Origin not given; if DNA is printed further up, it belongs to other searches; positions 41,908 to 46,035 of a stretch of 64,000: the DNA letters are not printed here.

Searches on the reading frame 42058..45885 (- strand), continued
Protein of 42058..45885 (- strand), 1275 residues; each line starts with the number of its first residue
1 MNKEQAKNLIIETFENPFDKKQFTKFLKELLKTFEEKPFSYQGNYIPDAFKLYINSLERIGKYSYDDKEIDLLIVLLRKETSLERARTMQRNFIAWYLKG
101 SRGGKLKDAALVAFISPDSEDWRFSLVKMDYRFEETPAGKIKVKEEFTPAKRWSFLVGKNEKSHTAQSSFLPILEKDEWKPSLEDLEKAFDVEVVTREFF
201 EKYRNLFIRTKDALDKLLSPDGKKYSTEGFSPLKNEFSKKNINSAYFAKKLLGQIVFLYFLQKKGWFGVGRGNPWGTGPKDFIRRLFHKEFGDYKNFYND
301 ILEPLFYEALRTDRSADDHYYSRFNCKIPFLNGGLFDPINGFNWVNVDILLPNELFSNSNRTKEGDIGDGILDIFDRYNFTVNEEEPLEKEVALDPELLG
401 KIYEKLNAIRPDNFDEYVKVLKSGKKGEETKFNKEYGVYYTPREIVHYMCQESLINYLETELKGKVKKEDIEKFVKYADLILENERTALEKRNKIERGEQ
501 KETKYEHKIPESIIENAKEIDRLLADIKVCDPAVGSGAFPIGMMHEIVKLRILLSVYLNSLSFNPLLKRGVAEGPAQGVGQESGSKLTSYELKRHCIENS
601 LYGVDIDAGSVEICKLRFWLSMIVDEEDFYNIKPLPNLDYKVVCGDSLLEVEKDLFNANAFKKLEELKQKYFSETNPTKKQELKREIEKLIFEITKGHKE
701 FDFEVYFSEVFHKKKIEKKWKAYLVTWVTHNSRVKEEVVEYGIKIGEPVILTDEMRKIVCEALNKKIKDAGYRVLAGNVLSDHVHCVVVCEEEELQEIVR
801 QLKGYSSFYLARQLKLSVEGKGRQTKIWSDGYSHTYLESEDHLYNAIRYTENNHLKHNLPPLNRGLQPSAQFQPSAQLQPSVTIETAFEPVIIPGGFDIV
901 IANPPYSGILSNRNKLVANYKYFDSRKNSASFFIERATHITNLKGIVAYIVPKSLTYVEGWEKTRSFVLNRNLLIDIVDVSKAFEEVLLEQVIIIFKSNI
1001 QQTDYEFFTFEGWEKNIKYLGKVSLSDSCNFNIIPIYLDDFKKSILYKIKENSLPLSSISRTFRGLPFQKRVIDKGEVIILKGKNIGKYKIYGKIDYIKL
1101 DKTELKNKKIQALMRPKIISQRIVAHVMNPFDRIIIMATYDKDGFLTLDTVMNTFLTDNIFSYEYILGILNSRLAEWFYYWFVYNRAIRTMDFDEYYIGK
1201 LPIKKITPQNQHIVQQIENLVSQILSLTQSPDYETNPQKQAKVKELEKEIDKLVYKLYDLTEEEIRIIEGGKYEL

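Call 46: search_solved_structures(query=A1, max_evalue=0.01)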
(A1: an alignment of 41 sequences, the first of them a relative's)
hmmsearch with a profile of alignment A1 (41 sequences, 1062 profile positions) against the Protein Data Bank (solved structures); distinct sequences matched with E-value up to 0.01: 16.
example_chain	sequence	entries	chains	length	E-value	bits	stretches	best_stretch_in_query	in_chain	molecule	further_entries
7lni_A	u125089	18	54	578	4.4e-28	101.3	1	604-1042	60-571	Site-specific DNA-methyltransferase (adenine-specific)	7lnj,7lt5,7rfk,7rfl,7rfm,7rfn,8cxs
8cxz_A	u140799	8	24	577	5.2e-28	101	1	604-1042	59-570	Site-specific DNA-methyltransferase (adenine-specific)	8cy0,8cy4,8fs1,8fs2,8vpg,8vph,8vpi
7qw5_A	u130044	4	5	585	1.4e-21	79.8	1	682-1049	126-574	Modification methylase BseCI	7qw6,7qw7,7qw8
8c45_A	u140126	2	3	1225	4.5e-19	71.5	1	516-1058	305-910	site-specific DNA-methyltransferase (adenine-specific)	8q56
9ewz_C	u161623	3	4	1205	1.3e-16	63.4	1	681-1001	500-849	Adenine-specific methyltransferase BrxX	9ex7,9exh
8zek_A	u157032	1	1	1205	1.3e-16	63.3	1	681-1000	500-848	site-specific DNA-methyltransferase (adenine-specific)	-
1g38_A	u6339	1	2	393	1.7e-11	46.3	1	681-790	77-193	MODIFICATION METHYLASE TAQI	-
2ibs_A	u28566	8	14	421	2e-11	46.1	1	681-790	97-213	Modification methylase TaqI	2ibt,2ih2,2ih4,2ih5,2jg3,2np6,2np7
1aqj_A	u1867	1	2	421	2e-11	46.1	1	681-790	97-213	ADENINE-N6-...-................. TAQI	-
1aqi_A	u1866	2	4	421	2e-11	46.1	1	681-790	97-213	ADENINE-N6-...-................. TAQI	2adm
8w0p_A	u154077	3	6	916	3.8e-10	41.9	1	680-846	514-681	RM.BsaXI | site-specific DNA-methyltransferase (adenine-specific)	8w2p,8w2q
7vru_A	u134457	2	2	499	1.1e-08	37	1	678-820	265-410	Site-specific DNA-methyltransferase (adenine-specific)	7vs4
7lo5_A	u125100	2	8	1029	2.8e-06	29.1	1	684-770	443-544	Site-specific DNA-methyltransferase (adenine-specific)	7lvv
2okc_A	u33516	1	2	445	9.9e-06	27.3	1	683-813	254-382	Type I restriction enzyme StySJI M protein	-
7vru_B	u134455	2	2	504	0.00069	21.2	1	681-806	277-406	Site-specific DNA-methyltransferase (adenine-specific)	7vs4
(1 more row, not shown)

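Call 57: predict_structure(alignment_id=A1)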
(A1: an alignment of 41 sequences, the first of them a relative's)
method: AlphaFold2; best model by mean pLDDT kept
length: 1064 residues; sequences in the alignment: 41
mean_pLDDT: 77.7   pTM: 0.61
mean pLDDT of the five models: 77.7, 77.2, 74.1, 73.0, 72.9
residues with pLDDT >= 90: 249; 70-90: 538; 50-70: 194; < 50: 83
segments of 3 or more residues with pLDDT < 50: 44-49, 136-153, 308-316, 376-397, 433-435, 594-606, 915-920
pLDDT, mean of each block of 10 residues (from residue 1): 86 88 90 74 50 73 85 86 59 73 70 83 80 59 43 55 73 82 82 66 72 90 91 86 82 69 65 70 80 83 59 49 55 71 84 76 76 55 37 48 69 81 63 57 93 86 90 80 78 77 83 94 93 84 92 80 85 80 67 48 51 84 70 88 71 84 82 88 93 78 81 88 93 94 90 93 93 65 91 85 78 90 86 91 92 75 73 78 75 75 65 51 74 74 78 92 91 79 75 93 96 92 88 94 96 91 63
secondary structure, 60 per line:
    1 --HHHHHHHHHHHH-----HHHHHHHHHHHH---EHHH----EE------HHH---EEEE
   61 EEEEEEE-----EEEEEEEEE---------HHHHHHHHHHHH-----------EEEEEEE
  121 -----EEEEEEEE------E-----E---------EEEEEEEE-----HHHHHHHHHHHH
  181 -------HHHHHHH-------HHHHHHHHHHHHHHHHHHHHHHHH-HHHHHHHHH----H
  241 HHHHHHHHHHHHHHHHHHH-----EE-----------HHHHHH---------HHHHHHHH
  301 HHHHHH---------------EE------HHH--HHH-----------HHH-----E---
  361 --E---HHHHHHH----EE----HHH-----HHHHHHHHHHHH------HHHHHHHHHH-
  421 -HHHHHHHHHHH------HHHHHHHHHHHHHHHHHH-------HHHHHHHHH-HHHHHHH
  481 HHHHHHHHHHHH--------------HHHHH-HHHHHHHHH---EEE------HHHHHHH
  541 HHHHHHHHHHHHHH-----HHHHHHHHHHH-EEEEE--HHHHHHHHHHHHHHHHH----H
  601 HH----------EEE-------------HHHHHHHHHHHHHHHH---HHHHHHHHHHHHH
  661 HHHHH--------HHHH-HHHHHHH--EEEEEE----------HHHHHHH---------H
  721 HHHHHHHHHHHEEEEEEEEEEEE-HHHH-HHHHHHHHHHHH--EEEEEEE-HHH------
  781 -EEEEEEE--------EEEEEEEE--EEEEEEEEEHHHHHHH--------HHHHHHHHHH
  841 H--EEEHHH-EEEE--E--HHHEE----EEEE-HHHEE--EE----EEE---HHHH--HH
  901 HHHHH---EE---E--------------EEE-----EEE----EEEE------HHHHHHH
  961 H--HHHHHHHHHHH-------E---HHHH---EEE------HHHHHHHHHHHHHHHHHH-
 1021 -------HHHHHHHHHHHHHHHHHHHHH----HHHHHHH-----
elements in order (helices of 4 or more, strands of 3 or more residues): H3-14 H20-31 E57-67 E73-81 H91-102 E114-120 E126-133 E156-163 H169-180 H188-194 H202-225 H227-235 H240-259 H278-283 H293-306 H367-373 H392-403 H410-419 H422-432 H439-456 H464-472 H474-492 H507-511 H513-521 E525-527 H534-554 H560-570 E572-576 H579-595 E613-615 H629-644 H648-665 H674-677 H679-685 E688-693 H704-710 H720-731 E732-743 H745-748 H750-761 E764-770 E782-788 E797-804 E807-815 H816-822 H831-841 E844-846 E851-854 E869-872 E887-889 H893-896 H899-905 E929-931 E937-939 E944-947 H954-961 H964-974 H986-989 E993-995 H1002-1019 H1028-1048 H1053-1059

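Call 61: fold_search(model_id=the predicted structure, library=pdb)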
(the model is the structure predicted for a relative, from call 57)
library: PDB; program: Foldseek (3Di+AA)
matches with E <= 10: 1051; with E <= 0.001: 95
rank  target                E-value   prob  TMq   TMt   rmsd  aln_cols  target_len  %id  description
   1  7lni_A                7.8e-20  1.00  0.36  0.65   8.0       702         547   15  SeMet CamA Adenine Methyltransferase Complexed to Cognate Substrate DNA (released 2021-05-19)
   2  8cxw_B                2.4e-19  1.00  0.35  0.64   8.2       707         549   16  CamA Adenine Methyltransferase Complexed to Cognate Substrate DNA and Inhibitor piclidenoson (Compound 4) (released 2023-01-11)
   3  7rfm_B                5.5e-19  1.00  0.36  0.64   8.3       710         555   16  CamA Adenine Methyltransferase Complexed to Cognate Substrate DNA and Inhibitor EPZ004777 (released 2021-09-15)
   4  8cxx_A                7.2e-19  1.00  0.35  0.64   7.8       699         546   16  CamA Adenine Methyltransferase Complexed to Cognate Substrate DNA and Compound 6 (released 2023-01-11)
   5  7rfl_B                7.2e-19  1.00  0.35  0.63   7.7       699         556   16  CamA Adenine Methyltransferase Complexed to Cognate Substrate DNA and Inhibitor SGC0946 (released 2021-09-15)
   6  7rfn_A                8.6e-19  1.00  0.35  0.64   7.7       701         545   15  CamA Adenine Methyltransferase Complexed to Cognate Substrate DNA and Inhibitor SGC8158 (released 2021-09-15)
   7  7rfm_A                1.0e-18  1.00  0.35  0.64   8.1       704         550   16  CamA Adenine Methyltransferase Complexed to Cognate Substrate DNA and Inhibitor EPZ004777 (released 2021-09-15)
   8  8cxw_A                1.1e-18  1.00  0.34  0.62   8.2       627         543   16  CamA Adenine Methyltransferase Complexed to Cognate Substrate DNA and Inhibitor piclidenoson (Compound 4) (released 2023-01-11)
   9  8fs1_A                1.2e-18  1.00  0.35  0.64   7.7       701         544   15  CamA Adenine Methyltransferase Complexed to Cognate Substrate DNA and Inhibitor 11a (YD905) (released 2023-05-10)
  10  7lni_C                1.4e-18  1.00  0.33  0.60   8.3       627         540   16  SeMet CamA Adenine Methyltransferase Complexed to Cognate Substrate DNA (released 2021-05-19)
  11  7lnj_B                1.4e-18  1.00  0.35  0.64   8.4       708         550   16  CamA Adenine Methyltransferase Complexed to Cognate Substrate DNA (released 2021-05-19)
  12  8cy0_A                1.4e-18  1.00  0.34  0.62   8.2       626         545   16  CamA Adenine Methyltransferase Complexed to Cognate Substrate DNA and Inhibitor MC4756 (Compound 178) (released 2023-01-11)
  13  8cy2_A                1.9e-18  1.00  0.35  0.64   7.8       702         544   16  CamA Adenine Methyltransferase Complexed to Cognate Substrate DNA and Inhibitor APNEA (Compound 9) (released 2023-01-11)
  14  8vpg_A                2.0e-18  1.00  0.33  0.61   8.3       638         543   15  CamA Adenine Methyltransferase Complexed to Cognate Substrate DNA and Containing Quinoline-based SGI-1027 Analog 455 (released 2024-09-25)
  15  7lni_B                2.0e-18  1.00  0.34  0.60   7.5       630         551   17  SeMet CamA Adenine Methyltransferase Complexed to Cognate Substrate DNA (released 2021-05-19)
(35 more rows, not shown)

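Call 69: find_encoding_contigs(protein=P0021, flank=8000, max_places=1)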
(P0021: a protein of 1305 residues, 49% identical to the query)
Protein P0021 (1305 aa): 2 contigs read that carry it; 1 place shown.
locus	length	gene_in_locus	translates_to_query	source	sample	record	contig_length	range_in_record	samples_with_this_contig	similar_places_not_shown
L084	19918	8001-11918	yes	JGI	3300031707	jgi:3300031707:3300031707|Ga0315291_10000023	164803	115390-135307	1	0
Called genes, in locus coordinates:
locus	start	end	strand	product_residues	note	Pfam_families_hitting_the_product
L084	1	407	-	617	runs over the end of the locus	PF16538:FlgT_C (faint)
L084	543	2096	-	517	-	-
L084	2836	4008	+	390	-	PF03576:Peptidase_S58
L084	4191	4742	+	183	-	PF01966:HD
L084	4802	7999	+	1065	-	PF13091:PLDc_2, PF04851:ResIII (faint), PF00270:DEAD (faint), PF00176:SNF2-rel_dom (weak), PF00271:Helicase_C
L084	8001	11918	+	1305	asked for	PF20473:MmeI_Mtase (weak), PF07669:Eco57I, PF01797:Y1_Tnp, PF07669:Eco57I, PF02384:N6_Mtase, PF12950:TaqI_C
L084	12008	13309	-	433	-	PF01053:Cys_Met_Meta_PP, PF06838:Met_gamma_lyase (weak)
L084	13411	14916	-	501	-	PF03951:Gln-synt_N, PF00120:Gln-synt_C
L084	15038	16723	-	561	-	PF07969:Amidohydro_3, PF01979:Amidohydro_1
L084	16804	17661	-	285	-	PF00730:HhH-GPD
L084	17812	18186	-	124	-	PF00376:MerR (weak), PF13411:MerR_1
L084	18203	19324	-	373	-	PF05222:AlaDh_PNT_N, PF07992:Pyr_redox_2 (faint), PF01262:AlaDh_PNT_C, PF02826:2-Hacid_dh_C (weak)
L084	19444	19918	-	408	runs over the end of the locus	PF00675:Peptidase_M16, PF05193:Peptidase_M16_C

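Call 70: find_encoding_contigs(protein=P0070, flank=8000, max_places=1)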
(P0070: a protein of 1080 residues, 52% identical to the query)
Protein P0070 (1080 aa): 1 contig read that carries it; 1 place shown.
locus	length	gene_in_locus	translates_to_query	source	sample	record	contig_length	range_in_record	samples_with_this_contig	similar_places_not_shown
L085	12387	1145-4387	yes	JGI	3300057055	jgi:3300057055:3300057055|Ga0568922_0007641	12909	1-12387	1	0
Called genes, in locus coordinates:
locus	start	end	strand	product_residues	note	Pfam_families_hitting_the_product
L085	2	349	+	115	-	?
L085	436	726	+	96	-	PF18765:Polbeta, PF01909:NTP_transf_2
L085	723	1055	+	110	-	PF01934:HepT-like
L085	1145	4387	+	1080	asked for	PF02384:N6_Mtase (faint), PF20473:MmeI_Mtase (faint), PF07669:Eco57I, PF01797:Y1_Tnp, PF07669:Eco57I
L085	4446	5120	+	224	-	PF12950:TaqI_C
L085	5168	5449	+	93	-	-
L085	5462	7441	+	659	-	PF22848:ASD1_dom, PF06964:Alpha-L-AF_C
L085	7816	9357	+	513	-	PF22848:ASD1_dom, PF06964:Alpha-L-AF_C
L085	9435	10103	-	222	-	PF00881:Nitroreductase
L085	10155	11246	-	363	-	PF08240:ADH_N, PF16912:Glu_dehyd_C, PF00107:ADH_zinc_N, PF13602:ADH_zinc_N_2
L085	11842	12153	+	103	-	-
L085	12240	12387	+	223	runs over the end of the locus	?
